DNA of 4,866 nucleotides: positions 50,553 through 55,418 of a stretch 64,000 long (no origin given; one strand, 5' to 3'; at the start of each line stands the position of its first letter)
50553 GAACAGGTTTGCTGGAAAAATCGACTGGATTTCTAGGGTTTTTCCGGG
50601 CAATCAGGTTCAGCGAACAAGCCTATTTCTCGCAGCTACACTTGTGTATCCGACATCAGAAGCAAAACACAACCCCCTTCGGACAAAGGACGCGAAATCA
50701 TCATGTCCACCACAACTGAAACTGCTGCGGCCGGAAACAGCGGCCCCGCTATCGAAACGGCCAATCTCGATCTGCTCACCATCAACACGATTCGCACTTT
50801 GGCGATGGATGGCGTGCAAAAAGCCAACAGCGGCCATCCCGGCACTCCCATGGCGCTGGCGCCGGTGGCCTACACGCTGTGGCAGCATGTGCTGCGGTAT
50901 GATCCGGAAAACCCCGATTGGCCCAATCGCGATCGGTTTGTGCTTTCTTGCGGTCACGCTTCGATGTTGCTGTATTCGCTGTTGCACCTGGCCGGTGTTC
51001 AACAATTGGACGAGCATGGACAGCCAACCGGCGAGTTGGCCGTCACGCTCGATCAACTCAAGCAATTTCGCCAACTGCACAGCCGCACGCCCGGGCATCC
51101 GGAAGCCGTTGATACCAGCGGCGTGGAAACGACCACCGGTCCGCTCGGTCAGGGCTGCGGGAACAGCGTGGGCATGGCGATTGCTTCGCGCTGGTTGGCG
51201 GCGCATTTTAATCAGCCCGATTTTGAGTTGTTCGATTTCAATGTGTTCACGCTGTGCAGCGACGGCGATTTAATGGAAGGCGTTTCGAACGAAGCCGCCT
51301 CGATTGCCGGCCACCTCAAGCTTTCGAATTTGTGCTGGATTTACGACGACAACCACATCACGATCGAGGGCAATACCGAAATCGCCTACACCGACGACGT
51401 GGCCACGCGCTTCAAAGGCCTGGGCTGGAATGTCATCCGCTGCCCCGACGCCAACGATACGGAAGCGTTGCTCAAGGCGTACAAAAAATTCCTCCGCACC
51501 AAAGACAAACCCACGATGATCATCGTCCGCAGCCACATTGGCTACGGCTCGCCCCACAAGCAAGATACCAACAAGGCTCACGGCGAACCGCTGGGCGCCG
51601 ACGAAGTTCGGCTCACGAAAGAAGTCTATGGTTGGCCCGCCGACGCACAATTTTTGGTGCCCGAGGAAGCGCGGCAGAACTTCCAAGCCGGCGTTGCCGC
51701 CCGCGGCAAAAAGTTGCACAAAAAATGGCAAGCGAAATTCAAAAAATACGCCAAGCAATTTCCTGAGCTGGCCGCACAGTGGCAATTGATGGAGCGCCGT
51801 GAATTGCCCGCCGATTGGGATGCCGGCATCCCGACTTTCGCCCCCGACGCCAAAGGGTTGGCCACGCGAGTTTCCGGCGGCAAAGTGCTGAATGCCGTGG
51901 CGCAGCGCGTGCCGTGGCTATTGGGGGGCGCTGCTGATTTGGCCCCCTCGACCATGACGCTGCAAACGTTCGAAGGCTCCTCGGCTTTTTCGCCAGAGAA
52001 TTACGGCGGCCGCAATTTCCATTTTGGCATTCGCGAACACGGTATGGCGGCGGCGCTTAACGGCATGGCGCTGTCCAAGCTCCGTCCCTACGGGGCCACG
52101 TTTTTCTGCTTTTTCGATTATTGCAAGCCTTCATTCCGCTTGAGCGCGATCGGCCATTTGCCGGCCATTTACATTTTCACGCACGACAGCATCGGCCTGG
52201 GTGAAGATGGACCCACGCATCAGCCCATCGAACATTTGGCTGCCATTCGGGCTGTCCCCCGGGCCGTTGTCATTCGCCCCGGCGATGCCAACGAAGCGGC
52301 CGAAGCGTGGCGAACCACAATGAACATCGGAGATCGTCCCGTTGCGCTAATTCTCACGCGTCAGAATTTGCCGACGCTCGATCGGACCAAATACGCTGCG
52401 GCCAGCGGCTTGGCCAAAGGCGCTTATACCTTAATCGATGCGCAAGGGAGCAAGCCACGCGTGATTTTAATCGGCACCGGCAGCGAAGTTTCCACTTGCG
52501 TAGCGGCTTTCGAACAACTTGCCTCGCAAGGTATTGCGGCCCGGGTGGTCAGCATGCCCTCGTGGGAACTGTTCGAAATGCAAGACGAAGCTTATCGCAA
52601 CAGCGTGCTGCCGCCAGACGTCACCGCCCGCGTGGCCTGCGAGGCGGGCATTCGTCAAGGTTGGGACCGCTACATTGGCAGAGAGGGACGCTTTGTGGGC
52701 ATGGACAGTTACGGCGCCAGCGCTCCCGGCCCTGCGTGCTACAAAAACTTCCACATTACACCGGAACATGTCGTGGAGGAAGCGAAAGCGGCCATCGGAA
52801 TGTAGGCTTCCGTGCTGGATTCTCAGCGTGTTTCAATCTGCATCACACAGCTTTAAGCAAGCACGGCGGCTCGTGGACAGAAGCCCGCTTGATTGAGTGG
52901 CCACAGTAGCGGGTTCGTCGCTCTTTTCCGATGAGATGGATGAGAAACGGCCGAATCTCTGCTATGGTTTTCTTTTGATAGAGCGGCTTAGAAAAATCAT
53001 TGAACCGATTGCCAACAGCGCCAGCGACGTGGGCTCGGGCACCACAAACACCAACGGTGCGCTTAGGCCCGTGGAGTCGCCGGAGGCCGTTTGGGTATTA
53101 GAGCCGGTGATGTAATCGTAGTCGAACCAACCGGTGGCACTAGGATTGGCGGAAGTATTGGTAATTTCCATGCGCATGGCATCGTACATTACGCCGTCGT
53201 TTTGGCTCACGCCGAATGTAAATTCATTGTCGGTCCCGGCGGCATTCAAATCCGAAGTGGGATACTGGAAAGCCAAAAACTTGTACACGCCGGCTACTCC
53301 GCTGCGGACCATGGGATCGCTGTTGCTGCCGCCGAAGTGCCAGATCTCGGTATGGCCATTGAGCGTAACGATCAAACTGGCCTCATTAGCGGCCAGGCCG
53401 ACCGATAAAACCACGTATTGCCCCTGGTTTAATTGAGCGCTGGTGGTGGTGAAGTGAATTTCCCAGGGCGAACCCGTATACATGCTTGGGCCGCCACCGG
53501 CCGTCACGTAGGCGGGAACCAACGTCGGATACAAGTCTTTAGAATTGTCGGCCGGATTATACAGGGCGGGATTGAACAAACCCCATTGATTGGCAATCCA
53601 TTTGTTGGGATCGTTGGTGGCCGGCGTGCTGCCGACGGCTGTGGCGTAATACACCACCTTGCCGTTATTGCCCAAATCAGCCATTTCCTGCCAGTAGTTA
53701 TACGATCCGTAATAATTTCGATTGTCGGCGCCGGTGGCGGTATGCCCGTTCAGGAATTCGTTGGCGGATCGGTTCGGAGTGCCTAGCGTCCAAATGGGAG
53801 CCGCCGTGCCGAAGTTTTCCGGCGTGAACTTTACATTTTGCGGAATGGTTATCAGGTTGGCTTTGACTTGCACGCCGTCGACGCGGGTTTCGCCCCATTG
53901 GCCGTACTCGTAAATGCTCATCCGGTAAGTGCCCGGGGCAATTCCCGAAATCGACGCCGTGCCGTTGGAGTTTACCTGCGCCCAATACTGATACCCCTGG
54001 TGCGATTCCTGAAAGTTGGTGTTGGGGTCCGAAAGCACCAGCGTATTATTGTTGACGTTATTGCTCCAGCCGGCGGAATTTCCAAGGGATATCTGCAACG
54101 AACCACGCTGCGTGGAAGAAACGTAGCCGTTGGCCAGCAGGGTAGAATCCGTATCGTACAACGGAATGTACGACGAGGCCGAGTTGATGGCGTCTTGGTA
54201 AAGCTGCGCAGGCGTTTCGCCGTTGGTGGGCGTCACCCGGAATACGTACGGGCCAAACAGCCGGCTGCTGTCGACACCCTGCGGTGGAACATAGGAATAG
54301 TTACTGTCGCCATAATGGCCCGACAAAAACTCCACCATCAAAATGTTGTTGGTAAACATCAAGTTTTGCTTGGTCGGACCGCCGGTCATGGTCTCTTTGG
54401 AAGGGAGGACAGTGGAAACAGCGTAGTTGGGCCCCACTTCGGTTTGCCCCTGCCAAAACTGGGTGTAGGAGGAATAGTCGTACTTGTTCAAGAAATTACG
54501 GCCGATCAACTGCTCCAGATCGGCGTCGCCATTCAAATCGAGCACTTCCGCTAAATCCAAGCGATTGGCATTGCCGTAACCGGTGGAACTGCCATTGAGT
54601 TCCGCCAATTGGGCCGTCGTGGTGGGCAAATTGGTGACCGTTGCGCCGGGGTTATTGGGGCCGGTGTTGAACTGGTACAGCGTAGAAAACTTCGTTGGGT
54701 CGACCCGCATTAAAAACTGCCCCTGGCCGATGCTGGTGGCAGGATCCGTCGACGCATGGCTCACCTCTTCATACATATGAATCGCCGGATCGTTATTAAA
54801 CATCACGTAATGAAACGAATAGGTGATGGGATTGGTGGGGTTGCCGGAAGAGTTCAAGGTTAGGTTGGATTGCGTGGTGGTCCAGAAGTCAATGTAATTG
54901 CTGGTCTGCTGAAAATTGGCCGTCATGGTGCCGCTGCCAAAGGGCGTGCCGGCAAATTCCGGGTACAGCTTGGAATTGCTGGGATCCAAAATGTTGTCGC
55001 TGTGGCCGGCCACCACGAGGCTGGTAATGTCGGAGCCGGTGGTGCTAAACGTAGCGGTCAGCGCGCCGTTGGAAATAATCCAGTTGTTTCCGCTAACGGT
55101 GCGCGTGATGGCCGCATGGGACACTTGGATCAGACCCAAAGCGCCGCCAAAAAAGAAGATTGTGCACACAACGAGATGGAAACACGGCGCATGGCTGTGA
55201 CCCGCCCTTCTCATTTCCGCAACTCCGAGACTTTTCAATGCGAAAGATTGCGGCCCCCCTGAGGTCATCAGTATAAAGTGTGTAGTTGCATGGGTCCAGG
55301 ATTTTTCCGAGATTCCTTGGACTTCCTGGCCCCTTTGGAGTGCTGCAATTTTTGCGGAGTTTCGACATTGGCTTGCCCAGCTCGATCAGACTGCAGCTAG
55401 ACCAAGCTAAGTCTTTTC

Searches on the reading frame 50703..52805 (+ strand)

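Call 62: search_protein_families(library=pfam, proteins=[window:50703-52805:+], max_evalue=0.001)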
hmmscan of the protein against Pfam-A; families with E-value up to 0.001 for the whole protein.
window:50703-52805:+ (700 aa): 4 families
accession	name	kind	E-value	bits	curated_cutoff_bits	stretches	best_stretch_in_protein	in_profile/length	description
PF00456.26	Transketolase_N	-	1.4e-129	432.3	22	1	26-369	5-334/334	Transketolase, thiamine diphosphate binding domain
PF02779.29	Transket_pyr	-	2.3e-49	167.8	27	1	386-557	3-173/174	Transketolase, pyrimidine binding domain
PF22613.1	Transketolase_C_1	-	6.4e-42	142.8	27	1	573-686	1-113/113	Transketolase-like TK C-terminal domain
PF02780.25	Transketolase_C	-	4.5e-14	52.9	25.9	1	583-690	8-124/124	Transketolase, C-terminal domain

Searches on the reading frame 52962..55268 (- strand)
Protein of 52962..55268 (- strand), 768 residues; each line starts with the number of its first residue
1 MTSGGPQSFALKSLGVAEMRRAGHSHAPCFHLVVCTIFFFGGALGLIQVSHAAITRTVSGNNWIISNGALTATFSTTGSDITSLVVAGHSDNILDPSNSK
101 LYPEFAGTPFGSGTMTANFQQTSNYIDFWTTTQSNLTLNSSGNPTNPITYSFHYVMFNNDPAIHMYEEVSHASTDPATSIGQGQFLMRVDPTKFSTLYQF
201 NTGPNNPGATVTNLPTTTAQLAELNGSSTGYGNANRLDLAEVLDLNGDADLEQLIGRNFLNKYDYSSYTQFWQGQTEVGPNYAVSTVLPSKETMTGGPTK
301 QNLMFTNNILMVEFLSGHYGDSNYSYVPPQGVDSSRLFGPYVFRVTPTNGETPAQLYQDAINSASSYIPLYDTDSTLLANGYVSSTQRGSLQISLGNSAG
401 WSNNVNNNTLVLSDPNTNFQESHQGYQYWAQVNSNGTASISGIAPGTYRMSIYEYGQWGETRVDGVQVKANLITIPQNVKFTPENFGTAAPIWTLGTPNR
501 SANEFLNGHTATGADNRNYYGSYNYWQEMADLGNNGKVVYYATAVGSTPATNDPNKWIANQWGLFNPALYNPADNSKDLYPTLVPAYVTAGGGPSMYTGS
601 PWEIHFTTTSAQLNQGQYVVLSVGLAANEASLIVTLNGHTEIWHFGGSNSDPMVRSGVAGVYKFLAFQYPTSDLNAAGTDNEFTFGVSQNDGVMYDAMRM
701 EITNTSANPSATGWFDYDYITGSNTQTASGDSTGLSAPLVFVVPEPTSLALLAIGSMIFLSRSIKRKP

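Call 62: search_protein_families(library=pfam, proteins=[window:52962-55268:-], max_evalue=0.001)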
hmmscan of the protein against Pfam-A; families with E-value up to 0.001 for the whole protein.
window:52962-55268:- (768 aa): 3 families
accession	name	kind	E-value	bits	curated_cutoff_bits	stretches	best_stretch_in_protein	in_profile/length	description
PF14686.12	fn3_3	-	1.1e-14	54.4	24.4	1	408-471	7-70/75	Polysaccharide lyase family 4, domain II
PF14683.12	CBM-like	-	7.4e-13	49.1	27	1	492-700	2-160/160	Polysaccharide lyase family 4, domain III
PF07589.16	PEP-CTERM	-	0.00065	20.1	20.7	0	743-765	2-23/24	PEP-CTERM motif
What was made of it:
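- On PEP-CTERM / exosortase-sorted proteins (PF07589, TIGR02595): A second PEP-CTERM protein at 52962-55268 (call 62) suggests that the system is in use.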
